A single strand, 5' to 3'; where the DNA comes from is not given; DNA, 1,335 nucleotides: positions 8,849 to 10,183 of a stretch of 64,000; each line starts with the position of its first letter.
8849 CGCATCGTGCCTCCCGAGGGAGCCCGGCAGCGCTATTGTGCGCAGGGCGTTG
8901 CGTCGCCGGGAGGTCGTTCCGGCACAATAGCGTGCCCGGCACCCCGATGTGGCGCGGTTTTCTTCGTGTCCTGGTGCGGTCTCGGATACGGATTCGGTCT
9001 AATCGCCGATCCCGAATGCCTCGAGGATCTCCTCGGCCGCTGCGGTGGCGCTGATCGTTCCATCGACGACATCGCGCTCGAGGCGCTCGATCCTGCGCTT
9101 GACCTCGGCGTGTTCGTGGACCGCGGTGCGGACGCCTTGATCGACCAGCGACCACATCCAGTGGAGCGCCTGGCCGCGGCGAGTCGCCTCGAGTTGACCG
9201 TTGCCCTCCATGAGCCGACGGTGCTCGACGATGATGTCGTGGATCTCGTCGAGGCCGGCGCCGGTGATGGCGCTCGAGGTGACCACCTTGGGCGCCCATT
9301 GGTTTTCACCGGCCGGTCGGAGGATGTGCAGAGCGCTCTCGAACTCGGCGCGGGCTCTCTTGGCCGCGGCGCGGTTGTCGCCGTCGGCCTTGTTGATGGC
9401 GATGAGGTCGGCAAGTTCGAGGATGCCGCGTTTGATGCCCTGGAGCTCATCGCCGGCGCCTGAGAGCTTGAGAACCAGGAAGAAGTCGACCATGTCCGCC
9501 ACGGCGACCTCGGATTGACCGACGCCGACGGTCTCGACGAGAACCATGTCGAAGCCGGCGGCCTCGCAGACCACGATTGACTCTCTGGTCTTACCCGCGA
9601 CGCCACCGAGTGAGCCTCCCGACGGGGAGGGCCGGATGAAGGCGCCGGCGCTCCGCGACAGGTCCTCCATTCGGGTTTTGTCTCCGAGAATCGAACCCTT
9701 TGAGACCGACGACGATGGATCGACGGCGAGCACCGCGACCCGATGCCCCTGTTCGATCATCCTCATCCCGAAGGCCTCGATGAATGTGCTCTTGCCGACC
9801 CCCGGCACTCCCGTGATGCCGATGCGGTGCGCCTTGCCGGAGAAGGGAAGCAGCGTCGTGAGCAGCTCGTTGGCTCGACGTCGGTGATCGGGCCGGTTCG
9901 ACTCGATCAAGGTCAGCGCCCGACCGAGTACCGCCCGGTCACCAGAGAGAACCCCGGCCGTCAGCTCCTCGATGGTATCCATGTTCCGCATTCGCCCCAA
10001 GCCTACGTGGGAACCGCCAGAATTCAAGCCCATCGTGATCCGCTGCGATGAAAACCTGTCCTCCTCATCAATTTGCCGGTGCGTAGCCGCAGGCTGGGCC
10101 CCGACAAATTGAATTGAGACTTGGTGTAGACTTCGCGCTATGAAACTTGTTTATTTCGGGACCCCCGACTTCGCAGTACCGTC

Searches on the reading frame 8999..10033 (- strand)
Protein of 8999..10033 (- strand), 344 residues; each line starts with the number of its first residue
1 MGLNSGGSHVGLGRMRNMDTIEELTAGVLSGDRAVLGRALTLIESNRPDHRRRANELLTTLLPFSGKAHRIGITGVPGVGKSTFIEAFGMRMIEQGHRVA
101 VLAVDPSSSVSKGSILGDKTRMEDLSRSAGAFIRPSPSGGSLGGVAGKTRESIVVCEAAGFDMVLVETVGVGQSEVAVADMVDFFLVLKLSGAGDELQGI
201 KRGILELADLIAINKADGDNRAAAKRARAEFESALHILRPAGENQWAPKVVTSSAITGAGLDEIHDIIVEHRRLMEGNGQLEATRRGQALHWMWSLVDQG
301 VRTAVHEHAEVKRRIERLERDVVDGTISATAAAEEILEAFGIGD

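Call 47: search_protein_families(library=pfam, proteins=[window:8999-10033:-], max_evalue=0.01)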
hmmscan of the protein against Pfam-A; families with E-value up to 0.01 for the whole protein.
window:8999-10033:- (344 aa): 8 families
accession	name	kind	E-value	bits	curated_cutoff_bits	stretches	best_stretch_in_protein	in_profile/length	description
PF03308.22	MeaB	-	2.6e-113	378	23.1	1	36-307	1-270/273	Methylmalonyl Co-A mutase-associated GTPase MeaB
PF02374.21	ArsA_ATPase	-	0.00013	21.8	24.3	1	71-111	4-44/305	Anion-transporting ATPase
PF02492.25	cobW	-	0.00024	21.2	20.7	0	71-224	3-161/180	CobW/HypB/UreG, nucleotide-binding domain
PF03029.23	ATP_bind_1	-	0.001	19.3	27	1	73-109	1-37/240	Conserved hypothetical ATP binding protein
PF01656.29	CbiA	-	0.0012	19.3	25.4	1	78-199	9-54/125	CobQ/CobB/MinD/ParA nucleotide binding domain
PF13479.12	AAA_24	-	0.0031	17.8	27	1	68-170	2-74/195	AAA domain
PF13238.12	AAA_18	-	0.0043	17.9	29.4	0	71-92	1-22/128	AAA domain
PF01926.29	MMR_HSR1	-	0.0052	17.3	21.9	0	70-88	1-19/113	50S ribosome-binding GTPase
